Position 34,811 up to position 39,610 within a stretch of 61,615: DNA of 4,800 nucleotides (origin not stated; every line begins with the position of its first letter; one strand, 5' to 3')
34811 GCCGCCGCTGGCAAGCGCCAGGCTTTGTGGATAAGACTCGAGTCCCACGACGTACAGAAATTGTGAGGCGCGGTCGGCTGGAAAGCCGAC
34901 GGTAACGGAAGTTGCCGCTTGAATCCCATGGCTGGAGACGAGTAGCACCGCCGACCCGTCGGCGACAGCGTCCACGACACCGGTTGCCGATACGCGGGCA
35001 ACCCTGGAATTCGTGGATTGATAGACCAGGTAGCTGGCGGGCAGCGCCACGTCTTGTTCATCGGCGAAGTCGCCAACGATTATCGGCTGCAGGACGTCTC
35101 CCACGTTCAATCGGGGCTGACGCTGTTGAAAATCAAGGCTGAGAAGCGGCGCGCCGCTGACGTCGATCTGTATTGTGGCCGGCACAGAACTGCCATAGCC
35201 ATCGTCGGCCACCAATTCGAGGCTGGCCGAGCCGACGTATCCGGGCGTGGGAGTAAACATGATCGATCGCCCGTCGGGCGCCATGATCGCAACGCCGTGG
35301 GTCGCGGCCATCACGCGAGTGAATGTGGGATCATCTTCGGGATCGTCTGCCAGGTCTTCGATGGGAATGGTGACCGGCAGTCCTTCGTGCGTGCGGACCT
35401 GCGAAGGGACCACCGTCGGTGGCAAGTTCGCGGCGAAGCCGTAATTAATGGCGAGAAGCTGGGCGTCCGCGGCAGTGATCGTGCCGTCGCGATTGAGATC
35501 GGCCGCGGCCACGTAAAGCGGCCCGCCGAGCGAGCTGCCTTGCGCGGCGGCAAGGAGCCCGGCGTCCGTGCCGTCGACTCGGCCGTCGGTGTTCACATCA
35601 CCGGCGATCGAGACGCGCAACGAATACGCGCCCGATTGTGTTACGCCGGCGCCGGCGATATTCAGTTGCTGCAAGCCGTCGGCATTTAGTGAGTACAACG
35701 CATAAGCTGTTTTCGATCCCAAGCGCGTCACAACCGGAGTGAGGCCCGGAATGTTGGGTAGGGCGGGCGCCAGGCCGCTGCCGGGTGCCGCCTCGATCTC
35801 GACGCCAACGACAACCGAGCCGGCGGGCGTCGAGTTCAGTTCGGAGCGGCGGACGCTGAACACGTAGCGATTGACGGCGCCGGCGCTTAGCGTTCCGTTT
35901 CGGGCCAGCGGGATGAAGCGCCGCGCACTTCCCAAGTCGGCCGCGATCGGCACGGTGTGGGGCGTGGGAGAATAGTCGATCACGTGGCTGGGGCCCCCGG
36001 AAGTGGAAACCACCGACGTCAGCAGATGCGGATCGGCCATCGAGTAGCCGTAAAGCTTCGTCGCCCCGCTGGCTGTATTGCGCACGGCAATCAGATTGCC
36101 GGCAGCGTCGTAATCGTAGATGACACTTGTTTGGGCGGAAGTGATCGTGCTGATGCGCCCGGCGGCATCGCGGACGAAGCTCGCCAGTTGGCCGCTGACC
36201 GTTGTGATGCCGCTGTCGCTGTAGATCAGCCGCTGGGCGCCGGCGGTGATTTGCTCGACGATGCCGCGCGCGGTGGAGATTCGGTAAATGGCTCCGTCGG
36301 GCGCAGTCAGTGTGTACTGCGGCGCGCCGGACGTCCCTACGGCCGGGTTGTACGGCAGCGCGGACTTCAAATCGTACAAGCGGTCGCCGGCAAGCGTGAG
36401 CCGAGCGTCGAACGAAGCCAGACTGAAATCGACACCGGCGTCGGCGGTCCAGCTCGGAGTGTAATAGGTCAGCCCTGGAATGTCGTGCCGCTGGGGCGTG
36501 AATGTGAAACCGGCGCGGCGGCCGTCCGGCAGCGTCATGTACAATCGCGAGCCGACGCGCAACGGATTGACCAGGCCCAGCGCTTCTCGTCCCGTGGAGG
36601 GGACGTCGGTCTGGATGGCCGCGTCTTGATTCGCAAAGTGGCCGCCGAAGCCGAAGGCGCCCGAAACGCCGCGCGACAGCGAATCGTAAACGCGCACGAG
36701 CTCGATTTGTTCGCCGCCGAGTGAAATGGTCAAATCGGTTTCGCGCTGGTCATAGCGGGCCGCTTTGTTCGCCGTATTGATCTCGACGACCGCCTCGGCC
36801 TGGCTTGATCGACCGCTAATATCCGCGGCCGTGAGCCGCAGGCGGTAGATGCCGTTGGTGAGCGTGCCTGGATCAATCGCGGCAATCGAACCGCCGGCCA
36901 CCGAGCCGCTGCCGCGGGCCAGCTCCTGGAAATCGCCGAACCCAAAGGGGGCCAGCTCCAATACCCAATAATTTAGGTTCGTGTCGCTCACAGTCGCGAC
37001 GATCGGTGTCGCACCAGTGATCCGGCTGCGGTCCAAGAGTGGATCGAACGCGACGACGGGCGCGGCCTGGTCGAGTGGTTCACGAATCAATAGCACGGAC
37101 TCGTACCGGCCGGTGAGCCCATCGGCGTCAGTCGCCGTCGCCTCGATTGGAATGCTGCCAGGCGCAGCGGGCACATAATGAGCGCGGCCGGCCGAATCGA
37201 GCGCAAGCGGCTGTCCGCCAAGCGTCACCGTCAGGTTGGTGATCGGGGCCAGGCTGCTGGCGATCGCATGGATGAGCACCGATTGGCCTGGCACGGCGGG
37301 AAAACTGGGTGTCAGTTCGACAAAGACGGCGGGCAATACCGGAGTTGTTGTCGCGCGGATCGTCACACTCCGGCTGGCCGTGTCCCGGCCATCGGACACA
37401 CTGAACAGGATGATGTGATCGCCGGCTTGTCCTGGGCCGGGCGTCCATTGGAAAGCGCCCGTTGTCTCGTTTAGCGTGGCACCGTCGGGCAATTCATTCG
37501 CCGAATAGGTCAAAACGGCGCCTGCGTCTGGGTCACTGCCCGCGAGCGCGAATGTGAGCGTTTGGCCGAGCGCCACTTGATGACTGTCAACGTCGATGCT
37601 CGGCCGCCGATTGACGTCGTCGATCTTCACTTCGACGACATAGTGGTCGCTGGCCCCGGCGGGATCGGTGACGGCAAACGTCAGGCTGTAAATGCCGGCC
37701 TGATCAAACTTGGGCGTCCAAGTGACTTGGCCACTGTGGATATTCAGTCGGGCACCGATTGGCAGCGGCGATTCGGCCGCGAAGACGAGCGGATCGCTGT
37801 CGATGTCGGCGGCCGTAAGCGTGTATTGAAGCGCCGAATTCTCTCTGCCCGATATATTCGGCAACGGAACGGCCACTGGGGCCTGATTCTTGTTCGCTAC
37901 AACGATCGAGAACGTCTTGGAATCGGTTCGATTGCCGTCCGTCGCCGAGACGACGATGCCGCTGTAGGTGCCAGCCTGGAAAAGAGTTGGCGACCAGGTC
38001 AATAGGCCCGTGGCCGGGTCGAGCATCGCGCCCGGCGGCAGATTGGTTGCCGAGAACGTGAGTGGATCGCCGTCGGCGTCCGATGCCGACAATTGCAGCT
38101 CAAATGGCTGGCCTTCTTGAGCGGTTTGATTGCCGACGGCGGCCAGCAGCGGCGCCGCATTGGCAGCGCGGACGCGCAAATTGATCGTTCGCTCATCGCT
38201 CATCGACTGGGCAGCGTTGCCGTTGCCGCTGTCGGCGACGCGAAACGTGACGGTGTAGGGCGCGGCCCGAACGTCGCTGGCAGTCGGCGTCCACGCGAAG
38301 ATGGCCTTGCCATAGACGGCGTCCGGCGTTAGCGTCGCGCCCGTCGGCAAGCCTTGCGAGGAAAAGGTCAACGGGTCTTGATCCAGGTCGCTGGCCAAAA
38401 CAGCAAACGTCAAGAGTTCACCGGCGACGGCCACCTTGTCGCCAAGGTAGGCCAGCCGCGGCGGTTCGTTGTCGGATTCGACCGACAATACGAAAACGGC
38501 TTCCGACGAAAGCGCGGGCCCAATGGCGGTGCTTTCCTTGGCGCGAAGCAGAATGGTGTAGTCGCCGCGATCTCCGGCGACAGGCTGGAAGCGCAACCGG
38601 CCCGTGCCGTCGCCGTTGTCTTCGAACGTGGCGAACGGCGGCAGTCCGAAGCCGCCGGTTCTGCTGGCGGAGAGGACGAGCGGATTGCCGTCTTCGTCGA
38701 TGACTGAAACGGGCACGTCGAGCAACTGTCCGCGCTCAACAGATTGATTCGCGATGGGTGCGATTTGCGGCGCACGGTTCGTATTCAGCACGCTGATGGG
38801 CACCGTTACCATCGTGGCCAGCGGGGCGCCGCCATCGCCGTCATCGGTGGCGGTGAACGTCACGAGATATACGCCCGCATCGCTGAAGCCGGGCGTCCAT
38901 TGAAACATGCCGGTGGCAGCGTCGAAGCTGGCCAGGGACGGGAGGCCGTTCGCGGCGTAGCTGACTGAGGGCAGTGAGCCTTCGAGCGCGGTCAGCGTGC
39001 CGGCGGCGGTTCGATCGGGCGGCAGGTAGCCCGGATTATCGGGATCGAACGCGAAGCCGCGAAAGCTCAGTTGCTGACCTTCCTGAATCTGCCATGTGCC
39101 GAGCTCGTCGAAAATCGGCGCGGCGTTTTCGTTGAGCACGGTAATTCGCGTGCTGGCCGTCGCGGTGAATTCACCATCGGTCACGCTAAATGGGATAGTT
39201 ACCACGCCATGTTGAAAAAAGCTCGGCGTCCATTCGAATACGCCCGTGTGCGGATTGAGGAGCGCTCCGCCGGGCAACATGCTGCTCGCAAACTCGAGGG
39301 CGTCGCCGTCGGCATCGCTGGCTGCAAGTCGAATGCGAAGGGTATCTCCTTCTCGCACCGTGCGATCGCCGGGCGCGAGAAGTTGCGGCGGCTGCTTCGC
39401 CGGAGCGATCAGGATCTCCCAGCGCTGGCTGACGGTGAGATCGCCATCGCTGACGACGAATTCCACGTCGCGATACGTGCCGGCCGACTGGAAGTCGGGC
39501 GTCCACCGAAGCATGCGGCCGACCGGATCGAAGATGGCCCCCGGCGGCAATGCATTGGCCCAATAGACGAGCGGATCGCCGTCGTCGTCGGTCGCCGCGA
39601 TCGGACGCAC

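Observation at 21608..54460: One uninterrupted 32.9-kb ORF (10,950 aa) that places ~7,600 aa of adhesin-type modules in front of a complete Rhs shell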

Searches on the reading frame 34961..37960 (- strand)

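Call 6: search_protein_families(library=pfam, proteins=[window:34961-37960:-], max_evalue=0.01)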
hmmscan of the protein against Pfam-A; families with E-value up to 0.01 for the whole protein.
window:34961-37960:- (1000 aa): 10 families
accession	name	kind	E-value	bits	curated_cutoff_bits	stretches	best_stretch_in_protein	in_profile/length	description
PF17963.7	Big_9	-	5.8e-30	104.5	23.6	3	25-111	1-88/89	Bacterial Ig domain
PF05345.18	He_PIG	-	9.7e-18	64.9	24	2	126-202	10-94/96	Putative Ig domain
PF17892.7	Cadherin_5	-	3e-15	56.3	26.5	2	845-934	2-97/98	Cadherin-like domain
PF00404.24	Dockerin_1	-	2.8e-10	40.6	22.9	1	786-836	1-52/57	Dockerin type I domain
PF17803.7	Cadherin_4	-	3.7e-10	40.6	25.1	2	844-898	10-68/71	Bacterial cadherin-like domain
PF18911.6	PKD_4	-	7.7e-06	26.3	27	0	117-201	1-81/85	PKD domain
PF05593.20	RHS_repeat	-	1.2e-05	26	22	1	617-655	1-36/38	RHS Repeat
PF19077.6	Big_13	-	2e-05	25.5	27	0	75-114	60-101/102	Bacterial Ig-like domain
PF00801.26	PKD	-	3.7e-05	24.1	23.5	0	126-202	8-79/80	PKD domain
PF02368.24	Big_2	-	0.0086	16.4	22.8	0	979-1000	37-58/79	Bacterial Ig-like domain (group 2)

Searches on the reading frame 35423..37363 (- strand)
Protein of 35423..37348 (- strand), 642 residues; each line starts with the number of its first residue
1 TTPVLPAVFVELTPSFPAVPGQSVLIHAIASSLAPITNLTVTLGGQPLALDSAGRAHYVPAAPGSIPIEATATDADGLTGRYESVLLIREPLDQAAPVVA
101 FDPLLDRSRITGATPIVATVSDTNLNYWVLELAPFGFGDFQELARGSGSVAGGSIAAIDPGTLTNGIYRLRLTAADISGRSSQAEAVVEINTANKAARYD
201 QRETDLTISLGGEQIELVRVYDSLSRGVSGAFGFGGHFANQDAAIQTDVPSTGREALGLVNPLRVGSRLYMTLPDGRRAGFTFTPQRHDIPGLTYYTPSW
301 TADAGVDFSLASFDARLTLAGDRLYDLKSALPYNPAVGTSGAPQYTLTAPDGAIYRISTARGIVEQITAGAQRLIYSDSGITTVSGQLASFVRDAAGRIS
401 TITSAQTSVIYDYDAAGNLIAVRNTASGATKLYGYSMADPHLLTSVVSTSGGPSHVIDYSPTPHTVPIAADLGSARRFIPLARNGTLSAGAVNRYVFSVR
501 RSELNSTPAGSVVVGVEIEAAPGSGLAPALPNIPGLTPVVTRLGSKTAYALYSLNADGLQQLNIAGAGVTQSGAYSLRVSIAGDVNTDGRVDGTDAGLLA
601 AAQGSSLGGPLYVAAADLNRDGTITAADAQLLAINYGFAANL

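Call 11: search_protein_families(library=ncbifam, proteins=[window:35561-37363:-], max_evalue=0.01)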
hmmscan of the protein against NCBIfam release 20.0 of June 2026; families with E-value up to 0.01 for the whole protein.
window:35561-37363:- (601 aa): 1 family
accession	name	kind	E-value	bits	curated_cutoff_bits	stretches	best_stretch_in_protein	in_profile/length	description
TIGR01643.1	YD_repeat_2x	repeat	1.9e-05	25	15.8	1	399-437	2-41/42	YD repeat-containing protein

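Call 72: search_protein_families(library=pfam, proteins=[window:35423-37348:-], max_evalue=0.01)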
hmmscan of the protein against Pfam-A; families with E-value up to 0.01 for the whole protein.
window:35423-37348:- (642 aa): 2 families
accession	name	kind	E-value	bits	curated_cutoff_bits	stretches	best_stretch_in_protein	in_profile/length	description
PF00404.24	Dockerin_1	-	7.6e-11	42.5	22.9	1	582-632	1-52/57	Dockerin type I domain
PF05593.20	RHS_repeat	-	1.1e-06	29.3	22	1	413-451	1-36/38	RHS Repeat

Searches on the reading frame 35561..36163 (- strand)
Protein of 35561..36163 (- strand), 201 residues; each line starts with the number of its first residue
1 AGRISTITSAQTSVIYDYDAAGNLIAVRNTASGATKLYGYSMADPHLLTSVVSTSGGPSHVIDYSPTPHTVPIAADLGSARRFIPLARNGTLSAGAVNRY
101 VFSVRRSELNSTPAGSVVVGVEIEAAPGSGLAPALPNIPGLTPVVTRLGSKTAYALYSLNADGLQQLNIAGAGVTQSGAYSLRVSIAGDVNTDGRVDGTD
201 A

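Call 21: search_protein_families(library=pfam, proteins=[window:35561-36163:-], max_evalue=5)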
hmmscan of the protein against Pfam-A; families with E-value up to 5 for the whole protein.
window:35561-36163:- (201 aa): 2 families
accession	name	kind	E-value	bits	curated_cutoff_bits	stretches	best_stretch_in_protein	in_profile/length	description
PF05593.20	RHS_repeat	-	1.8e-08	35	22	2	1-33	4-36/38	RHS Repeat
PF00404.24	Dockerin_1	-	0.071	13.8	22.9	1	187-201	1-15/57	Dockerin type I domain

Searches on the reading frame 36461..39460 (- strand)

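Call 5: search_protein_families(library=pfam, proteins=[window:36461-39460:-], max_evalue=0.01)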
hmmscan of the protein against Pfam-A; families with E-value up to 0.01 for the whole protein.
window:36461-39460:- (1000 aa): 13 families
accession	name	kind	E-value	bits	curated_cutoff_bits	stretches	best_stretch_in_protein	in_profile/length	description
PF05345.18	He_PIG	-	2.4e-64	214.3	24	6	437-522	2-96/96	Putative Ig domain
PF17963.7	Big_9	-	7.8e-52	174.6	23.6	5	525-611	1-88/89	Bacterial Ig domain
PF17803.7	Cadherin_4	-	6.6e-24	84.7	25.1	2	425-489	2-63/71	Bacterial cadherin-like domain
PF17892.7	Cadherin_5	-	2.8e-17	62.8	26.5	2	46-108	32-97/98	Cadherin-like domain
PF18911.6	PKD_4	-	1.1e-13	51.4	27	0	617-701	1-81/85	PKD domain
PF00801.26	PKD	-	4.1e-07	30.4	23.5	0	626-702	8-79/80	PKD domain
PF19077.6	Big_13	-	1e-05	26.4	27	0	575-614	60-101/102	Bacterial Ig-like domain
PF18614.7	RNase_II_C_S1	-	0.00041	20.6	26.6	0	31-58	30-57/59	RNase II-type exonuclease C-terminal S1 domain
PF18957.6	RibLong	-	0.0005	21.3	27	0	560-613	38-92/93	Long Rib domain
PF25275.1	Golvesin_C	-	0.00066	20.2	31.6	0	486-531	42-86/132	Golvesin C-terminal domain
PF24908.1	Ig_SIBA-E_2nd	-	0.0029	18.2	27.8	0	558-603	35-78/117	Integrin beta-like protein A-E, second Ig-like domain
PF16403.11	Bact_surface_Ig-like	-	0.0054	17.2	27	0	586-606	44-64/71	Bacterial surface protein, Ig-like domain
PF18981.6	InlK_D3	-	0.0065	17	25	0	192-220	46-75/75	Internalin K domain (D3/D4)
